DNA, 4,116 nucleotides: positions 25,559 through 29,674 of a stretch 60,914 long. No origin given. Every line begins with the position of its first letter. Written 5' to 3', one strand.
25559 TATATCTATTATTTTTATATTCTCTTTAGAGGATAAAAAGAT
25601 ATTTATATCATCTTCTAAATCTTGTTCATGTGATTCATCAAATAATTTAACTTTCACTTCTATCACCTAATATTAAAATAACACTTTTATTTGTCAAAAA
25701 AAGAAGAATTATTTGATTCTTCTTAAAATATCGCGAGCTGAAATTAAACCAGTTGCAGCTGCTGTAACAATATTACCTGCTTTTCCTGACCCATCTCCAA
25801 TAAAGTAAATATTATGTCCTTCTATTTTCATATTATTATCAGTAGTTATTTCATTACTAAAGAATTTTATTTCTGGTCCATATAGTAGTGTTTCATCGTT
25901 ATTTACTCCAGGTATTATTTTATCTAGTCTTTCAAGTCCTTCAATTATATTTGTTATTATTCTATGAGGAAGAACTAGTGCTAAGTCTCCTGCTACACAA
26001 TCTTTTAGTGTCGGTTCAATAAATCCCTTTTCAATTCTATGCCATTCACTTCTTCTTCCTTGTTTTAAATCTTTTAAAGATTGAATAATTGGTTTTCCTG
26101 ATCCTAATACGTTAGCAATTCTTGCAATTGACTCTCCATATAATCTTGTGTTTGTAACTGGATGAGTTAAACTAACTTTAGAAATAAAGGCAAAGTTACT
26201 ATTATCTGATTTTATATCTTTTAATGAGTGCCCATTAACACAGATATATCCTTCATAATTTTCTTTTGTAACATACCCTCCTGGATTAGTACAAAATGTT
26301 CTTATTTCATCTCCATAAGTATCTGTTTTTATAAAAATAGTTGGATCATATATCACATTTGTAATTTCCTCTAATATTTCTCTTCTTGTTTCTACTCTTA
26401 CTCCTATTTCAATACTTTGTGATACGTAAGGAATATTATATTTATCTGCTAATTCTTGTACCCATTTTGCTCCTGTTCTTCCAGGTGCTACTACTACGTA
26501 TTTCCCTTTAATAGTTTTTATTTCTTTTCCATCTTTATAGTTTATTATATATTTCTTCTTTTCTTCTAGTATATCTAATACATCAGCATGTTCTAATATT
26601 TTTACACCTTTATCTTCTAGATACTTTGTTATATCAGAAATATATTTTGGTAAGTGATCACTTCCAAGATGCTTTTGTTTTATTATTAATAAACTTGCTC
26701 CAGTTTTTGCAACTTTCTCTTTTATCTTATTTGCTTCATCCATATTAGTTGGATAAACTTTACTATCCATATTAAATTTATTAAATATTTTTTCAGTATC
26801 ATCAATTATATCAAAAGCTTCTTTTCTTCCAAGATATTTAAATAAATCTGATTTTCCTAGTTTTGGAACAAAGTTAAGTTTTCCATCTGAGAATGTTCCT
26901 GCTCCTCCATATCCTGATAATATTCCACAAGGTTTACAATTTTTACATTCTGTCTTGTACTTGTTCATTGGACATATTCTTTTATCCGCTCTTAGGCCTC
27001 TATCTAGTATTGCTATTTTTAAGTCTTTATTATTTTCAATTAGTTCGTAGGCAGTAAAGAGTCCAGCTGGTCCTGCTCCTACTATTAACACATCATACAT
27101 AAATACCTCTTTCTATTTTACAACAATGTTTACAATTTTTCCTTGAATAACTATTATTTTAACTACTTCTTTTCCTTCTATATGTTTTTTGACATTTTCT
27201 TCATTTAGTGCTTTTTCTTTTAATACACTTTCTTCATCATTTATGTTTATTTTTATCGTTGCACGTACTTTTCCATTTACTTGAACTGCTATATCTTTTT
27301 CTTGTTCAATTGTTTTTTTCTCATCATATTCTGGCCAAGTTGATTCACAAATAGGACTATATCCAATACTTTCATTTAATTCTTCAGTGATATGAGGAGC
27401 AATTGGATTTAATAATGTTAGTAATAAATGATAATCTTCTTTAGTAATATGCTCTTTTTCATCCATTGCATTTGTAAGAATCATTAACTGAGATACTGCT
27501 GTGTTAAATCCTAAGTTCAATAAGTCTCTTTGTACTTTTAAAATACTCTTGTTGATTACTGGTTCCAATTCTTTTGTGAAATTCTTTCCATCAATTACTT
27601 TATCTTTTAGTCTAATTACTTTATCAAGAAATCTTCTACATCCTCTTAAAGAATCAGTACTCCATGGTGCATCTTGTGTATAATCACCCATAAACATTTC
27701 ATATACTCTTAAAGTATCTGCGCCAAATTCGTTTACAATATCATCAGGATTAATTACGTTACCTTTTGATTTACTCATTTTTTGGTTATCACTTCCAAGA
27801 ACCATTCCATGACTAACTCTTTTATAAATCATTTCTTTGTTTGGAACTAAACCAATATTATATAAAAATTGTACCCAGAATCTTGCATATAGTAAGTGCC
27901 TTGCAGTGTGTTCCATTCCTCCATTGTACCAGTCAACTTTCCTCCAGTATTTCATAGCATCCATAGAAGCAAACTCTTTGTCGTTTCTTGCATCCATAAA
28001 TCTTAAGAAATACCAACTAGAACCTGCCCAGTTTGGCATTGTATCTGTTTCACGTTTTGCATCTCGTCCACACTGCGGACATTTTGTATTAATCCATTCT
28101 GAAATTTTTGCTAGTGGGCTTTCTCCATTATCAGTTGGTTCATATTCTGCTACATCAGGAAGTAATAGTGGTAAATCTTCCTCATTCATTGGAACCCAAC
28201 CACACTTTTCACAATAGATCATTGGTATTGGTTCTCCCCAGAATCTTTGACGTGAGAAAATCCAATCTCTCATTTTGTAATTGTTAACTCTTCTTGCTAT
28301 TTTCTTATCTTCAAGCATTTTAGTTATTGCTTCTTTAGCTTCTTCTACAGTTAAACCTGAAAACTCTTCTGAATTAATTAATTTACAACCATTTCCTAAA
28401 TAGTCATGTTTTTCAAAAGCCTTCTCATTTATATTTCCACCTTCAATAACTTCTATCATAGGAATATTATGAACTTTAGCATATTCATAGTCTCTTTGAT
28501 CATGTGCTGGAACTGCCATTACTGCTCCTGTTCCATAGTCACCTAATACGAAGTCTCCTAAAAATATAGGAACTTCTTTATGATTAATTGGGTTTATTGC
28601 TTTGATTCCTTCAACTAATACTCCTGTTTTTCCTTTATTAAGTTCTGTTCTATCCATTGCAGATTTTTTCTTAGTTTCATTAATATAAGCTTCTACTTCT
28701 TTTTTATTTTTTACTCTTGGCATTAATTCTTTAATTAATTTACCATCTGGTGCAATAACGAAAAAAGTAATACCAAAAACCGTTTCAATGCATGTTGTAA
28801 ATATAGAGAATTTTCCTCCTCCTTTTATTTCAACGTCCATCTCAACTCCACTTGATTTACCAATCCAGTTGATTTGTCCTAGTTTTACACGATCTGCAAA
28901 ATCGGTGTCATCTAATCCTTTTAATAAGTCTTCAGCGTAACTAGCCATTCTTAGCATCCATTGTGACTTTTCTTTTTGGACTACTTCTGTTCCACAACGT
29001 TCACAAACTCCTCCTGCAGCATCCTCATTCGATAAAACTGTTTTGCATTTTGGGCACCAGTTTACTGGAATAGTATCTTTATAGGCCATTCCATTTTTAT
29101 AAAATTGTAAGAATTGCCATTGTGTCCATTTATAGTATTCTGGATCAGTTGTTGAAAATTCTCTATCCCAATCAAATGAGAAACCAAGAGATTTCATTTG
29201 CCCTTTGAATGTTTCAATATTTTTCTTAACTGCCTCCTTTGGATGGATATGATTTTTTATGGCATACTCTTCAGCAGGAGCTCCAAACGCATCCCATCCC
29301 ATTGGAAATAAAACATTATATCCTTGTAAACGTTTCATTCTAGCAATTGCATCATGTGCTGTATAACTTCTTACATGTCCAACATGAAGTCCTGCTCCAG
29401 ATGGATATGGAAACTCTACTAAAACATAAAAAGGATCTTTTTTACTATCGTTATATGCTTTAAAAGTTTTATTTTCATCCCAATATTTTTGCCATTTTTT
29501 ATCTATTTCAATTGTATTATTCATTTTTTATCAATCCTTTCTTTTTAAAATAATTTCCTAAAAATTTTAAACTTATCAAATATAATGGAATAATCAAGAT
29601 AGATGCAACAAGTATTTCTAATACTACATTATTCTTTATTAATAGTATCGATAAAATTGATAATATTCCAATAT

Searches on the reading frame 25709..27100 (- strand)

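Call 5: search_protein_families(library=pfam, proteins=[window:25709-27100:-], max_evalue=0.001)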
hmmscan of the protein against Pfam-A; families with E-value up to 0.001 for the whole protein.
window:25709-27100:- (463 aa): 11 families
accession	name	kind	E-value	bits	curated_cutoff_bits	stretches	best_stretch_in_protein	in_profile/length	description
PF21688.3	FAD-depend_C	-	3.6e-13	50.6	27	1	232-411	4-195/197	FAD-dependent protein, C-terminal domain-like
PF07992.20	Pyr_redox_2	-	3.8e-11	43.4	26.1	0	2-46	1-38/291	Pyridine nucleotide-disulphide oxidoreductase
PF01266.30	DAO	-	2.8e-09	37.4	27.9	1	3-35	1-31/353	FAD dependent oxidoreductase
PF03486.20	HI0933_like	-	8e-07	29.2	50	1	3-43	2-40/244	HI0933-like protein Rossmann domain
PF13738.12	Pyr_redox_3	-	6.9e-06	25.9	30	0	5-35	1-30/305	Pyridine nucleotide-disulphide oxidoreductase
PF01946.23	Thi4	-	9.9e-06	25.4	26.2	1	3-36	19-51/235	Thi4 family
PF05834.18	Lycopene_cycl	-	1e-05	25.3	23.4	1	3-35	1-33/380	Lycopene cyclase protein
PF01494.25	FAD_binding_3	-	1.8e-05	24.6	22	0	2-22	2-22/349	FAD binding domain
PF00890.30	FAD_binding_2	-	0.00016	21.5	20.4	0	3-34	1-30/414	FAD binding domain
PF01134.28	GIDA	-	0.00024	20.7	22.1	0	393-462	317-387/391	Glucose inhibited division protein A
PF13450.12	NAD_binding_8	-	0.00074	20.2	21.9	0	6-35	1-28/68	NAD(P)-binding Rossmann-like domain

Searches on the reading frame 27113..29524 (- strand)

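Call 5: search_protein_families(library=pfam, proteins=[window:27113-29524:-], max_evalue=0.001)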
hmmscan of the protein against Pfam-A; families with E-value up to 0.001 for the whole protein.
window:27113-29524:- (803 aa): 7 families
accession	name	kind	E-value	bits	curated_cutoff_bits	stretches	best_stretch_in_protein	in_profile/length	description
PF13603.12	tRNA-synt_1_2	-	6.6e-56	189.2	25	1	219-404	2-184/185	Leucyl-tRNA synthetase, editing domain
PF00133.28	tRNA-synt_1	-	4.4e-52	177.7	22.7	2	10-213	1-216/414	tRNA synthetases class I (I, L, M and V)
PF09334.17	tRNA-synt_1g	-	1.2e-29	103.7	20.1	2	33-184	2-149/391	tRNA synthetases class I (M)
PF08264.19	Anticodon_1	-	4e-15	56.4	25.1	1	656-767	7-146/148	Anticodon-binding domain of tRNA ligase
PF01406.26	tRNA-synt_1e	-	5.7e-08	32.9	27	0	572-622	243-292/301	tRNA synthetases class I (C) catalytic domain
PF00750.26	tRNA-synt_1d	-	4.3e-07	29.7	23.3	0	547-599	247-297/349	tRNA synthetases class I (R), catalytic domain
PF17032.10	Zn_ribbon_15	-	0.00071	20.8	28.9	0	148-184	31-65/73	zinc-ribbon family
